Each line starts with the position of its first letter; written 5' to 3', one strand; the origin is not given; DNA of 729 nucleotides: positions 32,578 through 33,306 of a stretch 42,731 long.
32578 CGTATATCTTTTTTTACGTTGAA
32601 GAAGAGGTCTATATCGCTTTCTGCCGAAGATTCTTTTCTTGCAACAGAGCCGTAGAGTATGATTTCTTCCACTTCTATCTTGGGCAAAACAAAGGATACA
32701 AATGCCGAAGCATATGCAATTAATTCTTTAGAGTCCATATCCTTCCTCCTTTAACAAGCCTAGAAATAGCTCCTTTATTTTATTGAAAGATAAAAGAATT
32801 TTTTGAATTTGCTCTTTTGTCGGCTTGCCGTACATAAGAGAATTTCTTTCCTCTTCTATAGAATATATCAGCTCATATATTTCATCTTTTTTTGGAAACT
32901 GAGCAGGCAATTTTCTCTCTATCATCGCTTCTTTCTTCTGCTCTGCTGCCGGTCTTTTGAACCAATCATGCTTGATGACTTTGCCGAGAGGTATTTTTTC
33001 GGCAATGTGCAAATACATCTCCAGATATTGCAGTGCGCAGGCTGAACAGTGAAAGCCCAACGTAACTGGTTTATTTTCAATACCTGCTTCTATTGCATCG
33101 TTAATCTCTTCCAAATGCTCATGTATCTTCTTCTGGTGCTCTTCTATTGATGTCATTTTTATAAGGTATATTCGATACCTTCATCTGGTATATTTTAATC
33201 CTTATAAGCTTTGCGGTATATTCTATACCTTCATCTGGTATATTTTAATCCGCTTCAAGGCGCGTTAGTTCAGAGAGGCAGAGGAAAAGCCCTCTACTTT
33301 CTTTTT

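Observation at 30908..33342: HEPN-like / nucleotidyltransferase / membrane HExxH cassette, repeat-bracketed and with a decayed duplicate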

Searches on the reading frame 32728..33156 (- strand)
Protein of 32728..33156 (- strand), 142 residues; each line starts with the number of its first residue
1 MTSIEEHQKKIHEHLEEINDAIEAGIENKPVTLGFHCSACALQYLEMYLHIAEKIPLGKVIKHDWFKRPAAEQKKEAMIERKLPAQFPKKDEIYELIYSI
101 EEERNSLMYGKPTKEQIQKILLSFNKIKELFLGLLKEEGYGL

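Call 4: search_protein_families(library=pfam, proteins=[window:32728-33156:-], max_evalue=1)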
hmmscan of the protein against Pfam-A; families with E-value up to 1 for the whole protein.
window:32728-33156:- (142 aa): 2 families
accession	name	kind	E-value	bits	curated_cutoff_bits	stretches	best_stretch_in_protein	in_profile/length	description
PF10167.14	BORCS8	-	0.066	13.6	25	0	79-130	37-88/112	BLOC-1-related complex sub-unit 8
PF03477.21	ATP-cone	-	0.088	13.8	25.8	1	59-121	2-63/88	ATP cone domain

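Call 6: search_protein_families(library=ncbifam, proteins=[window:32728-33156:-], max_evalue=1)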
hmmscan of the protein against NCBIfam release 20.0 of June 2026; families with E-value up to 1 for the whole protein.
window:32728-33156:- (142 aa): 0 families

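Call 7: search_protein_families(library=padloc, proteins=[window:32728-33156:-], max_evalue=1)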
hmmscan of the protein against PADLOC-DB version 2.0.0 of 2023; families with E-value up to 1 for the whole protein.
window:32728-33156:- (142 aa): 2 families
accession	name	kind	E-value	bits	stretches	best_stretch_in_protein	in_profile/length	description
PDLC01827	CARF2--CARF_HEPN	-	0.0074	13.5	1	71-131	322-380/393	-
PDLC01447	Cas4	-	0.023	13.2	1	5-45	117-156/161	"CAS-I,CAS-II,CAS-III,CAS-IV,CAS-V,CAS-VI; acquisition_associated"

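Call 10: find_homologous_proteins(query=window:32728-33156:-, max_evalue=0.001)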
Query window:32728-33156:- (142 aa): 165 proteins with E <= 0.001 among 203 candidates; the best 120 are listed.
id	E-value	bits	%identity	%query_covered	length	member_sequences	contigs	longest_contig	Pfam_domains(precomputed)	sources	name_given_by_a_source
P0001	3.0e-87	308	100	100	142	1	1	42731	-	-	-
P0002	6.3e-66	239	74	99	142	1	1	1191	-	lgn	-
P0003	3.2e-64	233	74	99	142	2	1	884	-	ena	-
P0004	2.6e-63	230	71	100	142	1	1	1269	-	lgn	-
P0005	5.3e-63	229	68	99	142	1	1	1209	-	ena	-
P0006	3.4e-62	227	70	100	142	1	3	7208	-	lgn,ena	-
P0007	6.8e-62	226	70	100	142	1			-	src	-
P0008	2.1e-61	224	70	100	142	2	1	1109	-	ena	-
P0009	4.0e-61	223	69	100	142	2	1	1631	-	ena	-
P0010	4.2e-61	223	73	100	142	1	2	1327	-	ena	-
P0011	1.1e-60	222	70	100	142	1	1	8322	-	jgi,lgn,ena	-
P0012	1.3e-60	221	71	98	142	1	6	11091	-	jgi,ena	-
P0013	1.9e-60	221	70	98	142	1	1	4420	-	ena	-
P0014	3.0e-60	220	71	98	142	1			-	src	-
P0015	3.6e-60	220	74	97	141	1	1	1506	-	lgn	-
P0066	1.9e-56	208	66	100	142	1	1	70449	-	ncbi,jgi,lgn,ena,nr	ncbi:MAG: hypothetical protein KKF50_03230 [Nanoarchaeota archaeon]|nr:hypothetical protein [Nanoarc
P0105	1.0e-54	202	64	99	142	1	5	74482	-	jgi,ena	-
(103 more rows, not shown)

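Call 12: find_encoding_contigs(protein=P0066, flank=5000, max_places=3)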
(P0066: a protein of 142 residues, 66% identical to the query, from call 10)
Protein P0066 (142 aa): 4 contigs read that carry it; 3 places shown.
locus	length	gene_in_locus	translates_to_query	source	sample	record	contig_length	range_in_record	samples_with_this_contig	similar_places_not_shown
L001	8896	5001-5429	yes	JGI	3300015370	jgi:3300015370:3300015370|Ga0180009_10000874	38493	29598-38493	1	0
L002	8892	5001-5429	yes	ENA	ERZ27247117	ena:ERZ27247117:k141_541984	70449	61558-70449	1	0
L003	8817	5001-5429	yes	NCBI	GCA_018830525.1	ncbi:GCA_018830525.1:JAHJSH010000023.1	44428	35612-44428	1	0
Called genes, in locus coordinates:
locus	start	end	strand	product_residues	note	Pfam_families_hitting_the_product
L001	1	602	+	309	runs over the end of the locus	PF14528:LAGLIDADG_3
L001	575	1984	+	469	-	PF01139:RtcB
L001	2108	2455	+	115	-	-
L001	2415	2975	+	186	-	-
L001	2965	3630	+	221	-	-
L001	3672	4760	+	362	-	-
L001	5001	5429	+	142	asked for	-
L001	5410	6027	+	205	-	PF01909:NTP_transf_2, PF18765:Polbeta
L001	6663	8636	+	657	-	PF13385:Laminin_G_3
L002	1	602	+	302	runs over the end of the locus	PF14528:LAGLIDADG_3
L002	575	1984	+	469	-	PF01139:RtcB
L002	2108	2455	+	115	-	-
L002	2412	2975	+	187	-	-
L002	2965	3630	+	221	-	-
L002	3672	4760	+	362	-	-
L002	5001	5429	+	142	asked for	-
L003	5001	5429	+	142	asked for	-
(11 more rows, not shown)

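Call 13: find_encoding_contigs(protein=P0105, flank=5000, max_places=3)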
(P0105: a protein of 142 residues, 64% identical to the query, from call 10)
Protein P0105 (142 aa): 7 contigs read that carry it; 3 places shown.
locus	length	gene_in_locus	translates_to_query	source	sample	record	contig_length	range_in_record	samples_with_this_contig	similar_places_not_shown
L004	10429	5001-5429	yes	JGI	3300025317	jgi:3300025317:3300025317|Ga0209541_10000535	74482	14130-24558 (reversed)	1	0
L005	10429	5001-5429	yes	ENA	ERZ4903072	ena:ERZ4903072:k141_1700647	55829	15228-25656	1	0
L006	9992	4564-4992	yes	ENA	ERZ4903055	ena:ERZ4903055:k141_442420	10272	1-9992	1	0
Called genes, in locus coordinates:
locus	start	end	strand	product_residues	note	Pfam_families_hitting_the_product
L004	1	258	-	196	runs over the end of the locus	-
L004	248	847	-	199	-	-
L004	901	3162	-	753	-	PF00437:T2SSE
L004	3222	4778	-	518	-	-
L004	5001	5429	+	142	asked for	-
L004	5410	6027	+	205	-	PF01909:NTP_transf_2, PF18765:Polbeta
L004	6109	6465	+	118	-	-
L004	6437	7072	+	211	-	-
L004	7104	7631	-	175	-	-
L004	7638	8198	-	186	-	-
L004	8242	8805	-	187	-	-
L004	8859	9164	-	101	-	-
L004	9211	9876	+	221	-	PF01963:TraB_PrgY_gumN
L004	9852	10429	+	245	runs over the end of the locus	-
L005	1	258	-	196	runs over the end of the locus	-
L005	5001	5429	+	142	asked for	-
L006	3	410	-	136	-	?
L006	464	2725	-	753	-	PF00437:T2SSE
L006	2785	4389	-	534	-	-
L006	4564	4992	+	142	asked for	-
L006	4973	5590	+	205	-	PF01909:NTP_transf_2, PF18765:Polbeta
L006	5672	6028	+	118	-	-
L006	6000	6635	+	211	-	-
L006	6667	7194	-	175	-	-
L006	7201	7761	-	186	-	-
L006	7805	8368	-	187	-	-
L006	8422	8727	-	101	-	-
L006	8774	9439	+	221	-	PF01963:TraB_PrgY_gumN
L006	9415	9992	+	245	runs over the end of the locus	-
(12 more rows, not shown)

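Call 17: search_solved_structures(query=A1, max_evalue=10, show_alignments=3)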
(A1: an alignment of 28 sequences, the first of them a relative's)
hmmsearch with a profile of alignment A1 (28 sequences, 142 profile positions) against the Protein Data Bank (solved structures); distinct sequences matched with E-value up to 10: 1.
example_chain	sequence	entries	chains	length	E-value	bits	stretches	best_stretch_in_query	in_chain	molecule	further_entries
2yv9_A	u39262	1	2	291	0.015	18.5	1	24-126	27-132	Chloride intracellular channel exc-4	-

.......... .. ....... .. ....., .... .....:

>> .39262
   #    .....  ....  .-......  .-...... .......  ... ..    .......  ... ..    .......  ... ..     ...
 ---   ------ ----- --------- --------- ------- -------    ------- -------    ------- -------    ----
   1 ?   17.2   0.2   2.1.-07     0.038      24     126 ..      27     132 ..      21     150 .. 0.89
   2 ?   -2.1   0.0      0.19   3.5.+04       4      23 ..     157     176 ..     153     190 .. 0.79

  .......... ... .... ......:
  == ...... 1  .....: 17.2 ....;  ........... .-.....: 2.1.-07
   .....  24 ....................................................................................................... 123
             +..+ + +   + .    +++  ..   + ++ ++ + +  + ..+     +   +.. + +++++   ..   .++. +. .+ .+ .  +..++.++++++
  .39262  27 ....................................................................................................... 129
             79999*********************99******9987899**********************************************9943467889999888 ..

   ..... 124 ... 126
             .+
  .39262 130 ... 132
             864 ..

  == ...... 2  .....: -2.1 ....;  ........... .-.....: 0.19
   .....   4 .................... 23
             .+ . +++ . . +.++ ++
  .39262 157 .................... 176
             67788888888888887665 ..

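Call 23: find_related_loci(query=A1, collection=genome_contigs, flank=4000)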
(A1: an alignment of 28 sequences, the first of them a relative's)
Query A1 (142 aa) in genome_contigs; peptide patterns used: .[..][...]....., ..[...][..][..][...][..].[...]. (x = any residue, [..] = any of these).
57 stretches matched a pattern; 34 encode a relative of the query (tblastn E <= 1e-3); 34 distinct loci.
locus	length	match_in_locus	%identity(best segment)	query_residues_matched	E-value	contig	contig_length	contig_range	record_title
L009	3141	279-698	69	1-140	1e-64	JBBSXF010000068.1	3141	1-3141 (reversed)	MAG: Nanoarchaeota archaeon isolate H41-bin124_1 H41_bin124_1_000000000068, whole genome shotgun sequence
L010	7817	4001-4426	66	1-142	2e-62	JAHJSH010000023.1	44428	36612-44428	MAG: Nanoarchaeota archaeon isolate OS_PC_MetaG.mb.194 OS_PC_MetaG.mb.194_k141_510999, whole genome shotgun sequence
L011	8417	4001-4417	67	1-139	5e-61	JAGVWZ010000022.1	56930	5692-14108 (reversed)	Candidatus Pacearchaeota archaeon isolate RIFOXYB1_FULL_29_20 rifoxyb1_full_scaffold_756, whole genome shotgun sequence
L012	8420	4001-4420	68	1-140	2e-60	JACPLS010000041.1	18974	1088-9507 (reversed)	MAG: Candidatus Pacearchaeota archaeon isolate NC_groundwater_527_Ag_S-0.1um_31_8 S35_SO-1_scaffold_185576, whole genome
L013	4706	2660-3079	64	1-140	2e-60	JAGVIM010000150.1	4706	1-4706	MAG: Nanoarchaeota archaeon isolate DeMMO1_8 c_000000008048, whole genome shotgun sequence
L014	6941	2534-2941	65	1-136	8e-60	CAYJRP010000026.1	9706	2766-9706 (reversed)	MAG TPA_asm: Candidatus Woesearchaeota archaeon isolate ERP125453_co1_333 genome assembly, contig: NODE_8283_length_9706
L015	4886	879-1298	64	1-140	1e-59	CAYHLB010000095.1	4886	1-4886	MAG TPA_asm: Candidatus Woesearchaeota archaeon isolate ERP119705_co13_510 genome assembly, contig: NODE_22082_length_48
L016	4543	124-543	64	1-140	5e-59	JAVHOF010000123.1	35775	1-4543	MAG: Candidatus Pacearchaeota archaeon isolate WB01no4_31_21 NODE_458_length_35775_cov_13.167301, whole genome shotgun s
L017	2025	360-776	63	1-139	1e-57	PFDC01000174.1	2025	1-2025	MAG: Candidatus Pacearchaeota archaeon CG10_big_fil_rev_8_21_14_0_10_35_13 CG10_8_21_14_0.10_scaffold_69746_c, whole gen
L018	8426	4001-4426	61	1-142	2e-56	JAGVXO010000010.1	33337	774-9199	Candidatus Pacearchaeota archaeon isolate RIFOXYB1_FULL_32_14 rifoxyb1_full_scaffold_483, whole genome shotgun sequence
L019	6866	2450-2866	67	1-139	6e-56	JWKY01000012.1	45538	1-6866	MAG: archaeon GW2011_AR19 QT10_C0012, whole genome shotgun sequence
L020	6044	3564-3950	66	1-129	1e-55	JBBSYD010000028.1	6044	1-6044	MAG: Nanoarchaeota archaeon isolate H43-bin227_1 H43_bin227_1_000000000028, whole genome shotgun sequence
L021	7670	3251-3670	59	1-140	3e-55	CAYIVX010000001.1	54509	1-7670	MAG TPA_asm: Candidatus Woesearchaeota archaeon isolate ERP119705_co5_617 genome assembly, contig: NODE_516_length_54509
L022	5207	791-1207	66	1-139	2e-55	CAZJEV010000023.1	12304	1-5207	MAG TPA_asm: Candidatus Woesearchaeota archaeon isolate SRP269290_co4_244 genome assembly, contig: NODE_3749_length_1230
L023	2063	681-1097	63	1-139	1e-55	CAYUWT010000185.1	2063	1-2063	MAG TPA_asm: uncultured archaeon isolate binchicken_co21_273 genome assembly, contig: NODE_128279_length_2063_cov_2.4138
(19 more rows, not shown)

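Call 26: predict_structure(alignment_id=A1)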
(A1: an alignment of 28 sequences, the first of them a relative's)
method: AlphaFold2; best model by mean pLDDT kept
length: 142 residues; sequences in the alignment: 28
mean_pLDDT: 78.1   pTM: 0.72
mean pLDDT of the five models: 78.1, 77.4, 74.9, 72.8, 72.3
residues with pLDDT >= 90: 26; 70-90: 82; 50-70: 28; < 50: 6
segments of 3 or more residues with pLDDT < 50: 31-35
pLDDT, mean of each block of 10 residues (from residue 1): 70 72 59 59 90 87 83 72 89 91 74 75 88 89 60
secondary structure, 60 per line:
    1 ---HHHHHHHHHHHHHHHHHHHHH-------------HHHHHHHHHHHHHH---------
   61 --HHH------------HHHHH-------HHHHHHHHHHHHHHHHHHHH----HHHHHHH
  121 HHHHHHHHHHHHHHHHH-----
elements in order: H4-24 H38-51 H78-82 H90-109 H114-137

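Call 29: fold_search(model_id=the predicted structure, library=pdb)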
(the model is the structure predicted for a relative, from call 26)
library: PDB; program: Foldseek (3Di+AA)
matches with E <= 10: 52; with E <= 0.001: 0
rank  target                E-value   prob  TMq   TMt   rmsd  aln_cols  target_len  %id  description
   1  6y06_MODEL_1_A        1.1e+00  0.23  0.32  0.35   7.6       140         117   14  Moevan: a designed granulopoietic protein by topological rescaffolding (released 2020-03-18)
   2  3t6g_D                1.4e+00  0.77  0.52  0.55   7.8       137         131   11  Structure of the complex between NSP3 (SHEP1) and p130Cas (released 2011-11-23)
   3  2qup                  2.2e+00  0.09  0.21  0.24  10.8       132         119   10  Crystal structure of uncharacterized protein BH1478 from Bacillus halodurans (released 2007-08-21)
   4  5w93_A                2.4e+00  0.57  0.52  0.54   6.7       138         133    7  p130Cas complex with paxillin LD1 (released 2017-09-06)
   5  9had_C                2.5e+00  0.33  0.39  0.48   5.5       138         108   12  Der f 21 dust mite allergen with computationally designed DerF21_b10 binder (released 2024-12-18)
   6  6y07_MODEL_1_A        2.7e+00  0.38  0.51  0.47   9.8       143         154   13  Designing a Granulopoietic Protein by Topological Rescaffolding 1: Sohair (released 2020-03-18)
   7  1wol                  2.7e+00  0.30  0.44  0.50   6.6       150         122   15  Crystal Structure of ST0689, an archaeal HEPN homologue (released 2005-11-22)
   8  3c18_A                2.9e+00  0.28  0.41  0.24   5.9       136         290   13  Crystal structure of nucleotidyltransferase-like protein (ZP_00538802.1) from Exiguobacterium sibiricum 255-15 at 1.90 (released 2008-02-12)
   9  5w93_C                3.3e+00  0.23  0.39  0.46   6.6       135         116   11  p130Cas complex with paxillin LD1 (released 2017-09-06)
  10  4nqf_B                3.6e+00  0.12  0.35  0.33   9.7       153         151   16  Crystal structure of HEPN domain protein (released 2014-03-26)
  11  8ka6_A                3.6e+00  0.08  0.30  0.29  10.9       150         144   13  De novo design protein -NA7 (released 2024-08-07)
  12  9h2h_H                3.6e+00  0.08  0.27  0.25  15.4       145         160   12  AcMNPV apical cap - composite map of the C2 plug (released 2025-06-04)
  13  6jmu_A                4.2e+00  0.14  0.37  0.40   8.1       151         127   16  Crystal structure of GIT1/Paxillin complex (released 2020-05-20)
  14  2jaa_A                4.2e+00  0.03  0.21  0.18  19.1       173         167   12  SeMet substituted Shigella Flexneri Ipad (released 2006-11-30)
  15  3o42_A                4.4e+00  0.08  0.36  0.28  11.9       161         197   14  Complex of an alpha/beta-peptide based on the gp41 CHR domain bound to gp41-5 (released 2011-08-24)
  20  2hsb                  5.2e+00  0.15  0.41  0.44   6.2       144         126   15  Crystal structure of a hepn domain containing protein (af_0298) from archaeoglobus fulgidus at 1.95 A resolution (released 2006-08-15)
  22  4nqf_A                5.4e+00  0.04  0.24  0.23  11.5       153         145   13  Crystal structure of HEPN domain protein (released 2014-03-26)
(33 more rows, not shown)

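Call 44: search_protein_representatives(alignment_id=A1)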
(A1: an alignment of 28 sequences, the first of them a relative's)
Query: 28 sequences, 142 profile positions. Proteins with E-value up to 0.001 (for the whole library): 127; up to 1e-10: 54; up to 1e-30: 7. The best 127 are listed.
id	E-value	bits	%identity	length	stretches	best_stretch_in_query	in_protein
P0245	3.1e-51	189.4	-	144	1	1-142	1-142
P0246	5.7e-50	185.3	-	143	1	1-142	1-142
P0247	1.1e-48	181.1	-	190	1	1-140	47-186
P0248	3.8e-36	140.5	-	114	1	1-107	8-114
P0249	4.5e-35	137.0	-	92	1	52-142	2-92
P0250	5.6e-35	136.7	-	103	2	67-142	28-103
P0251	4.5e-32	127.2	-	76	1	1-69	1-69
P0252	1.4e-30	122.4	-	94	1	1-63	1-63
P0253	1.6e-30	122.2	-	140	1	1-135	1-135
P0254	3.0e-30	121.3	-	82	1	1-82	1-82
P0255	1.3e-26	109.6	-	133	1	3-134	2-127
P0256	2.4e-26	108.7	-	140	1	1-134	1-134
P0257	6.1e-26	107.4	-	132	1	3-134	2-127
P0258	3.1e-24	101.8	-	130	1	3-136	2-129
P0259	3.5e-24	101.7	-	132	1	3-133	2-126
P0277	4.9e-16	75.3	-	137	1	3-139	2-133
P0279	3.9e-15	72.4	-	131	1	3-132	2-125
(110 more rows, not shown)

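Call 47: find_encoding_contigs(protein=P0277, flank=3000, max_places=3)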
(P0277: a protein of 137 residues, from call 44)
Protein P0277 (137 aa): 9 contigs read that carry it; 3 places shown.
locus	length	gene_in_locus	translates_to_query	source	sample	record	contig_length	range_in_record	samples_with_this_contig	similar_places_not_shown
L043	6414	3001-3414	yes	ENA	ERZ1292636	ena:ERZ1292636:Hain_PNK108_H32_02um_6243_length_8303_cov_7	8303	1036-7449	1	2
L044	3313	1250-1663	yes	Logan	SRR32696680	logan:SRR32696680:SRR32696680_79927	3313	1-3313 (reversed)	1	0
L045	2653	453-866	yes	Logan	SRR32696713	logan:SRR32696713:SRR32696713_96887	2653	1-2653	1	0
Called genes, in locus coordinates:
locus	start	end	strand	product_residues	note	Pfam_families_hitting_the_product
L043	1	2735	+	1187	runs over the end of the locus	PF04997:RNA_pol_Rpb1_1, PF00623:RNA_pol_Rpb1_2, PF04983:RNA_pol_Rpb1_3, PF05000:RNA_pol_Rpb1_4, PF04998:RNA_pol_Rpb1_5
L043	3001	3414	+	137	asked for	-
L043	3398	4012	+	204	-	PF01909:NTP_transf_2, PF18765:Polbeta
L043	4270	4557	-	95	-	-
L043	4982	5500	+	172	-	-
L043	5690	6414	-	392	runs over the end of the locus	PF01136:Peptidase_U32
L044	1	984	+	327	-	?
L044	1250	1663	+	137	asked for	-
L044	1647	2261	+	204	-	PF01909:NTP_transf_2, PF18765:Polbeta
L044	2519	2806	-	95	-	-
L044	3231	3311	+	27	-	?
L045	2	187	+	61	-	?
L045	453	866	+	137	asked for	-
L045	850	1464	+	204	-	PF01909:NTP_transf_2, PF18765:Polbeta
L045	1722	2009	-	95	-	-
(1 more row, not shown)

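Call 48: find_encoding_contigs(protein=P0279, flank=3000, max_places=3)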
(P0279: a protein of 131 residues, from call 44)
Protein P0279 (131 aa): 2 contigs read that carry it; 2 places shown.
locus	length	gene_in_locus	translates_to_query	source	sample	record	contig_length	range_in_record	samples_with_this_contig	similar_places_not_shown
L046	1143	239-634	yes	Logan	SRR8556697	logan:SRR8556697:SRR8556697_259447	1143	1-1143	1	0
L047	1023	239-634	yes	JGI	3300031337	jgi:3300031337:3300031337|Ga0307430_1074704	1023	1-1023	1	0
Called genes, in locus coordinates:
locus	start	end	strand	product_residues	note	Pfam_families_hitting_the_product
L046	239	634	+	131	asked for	-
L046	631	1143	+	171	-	?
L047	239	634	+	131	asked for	-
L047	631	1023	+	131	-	?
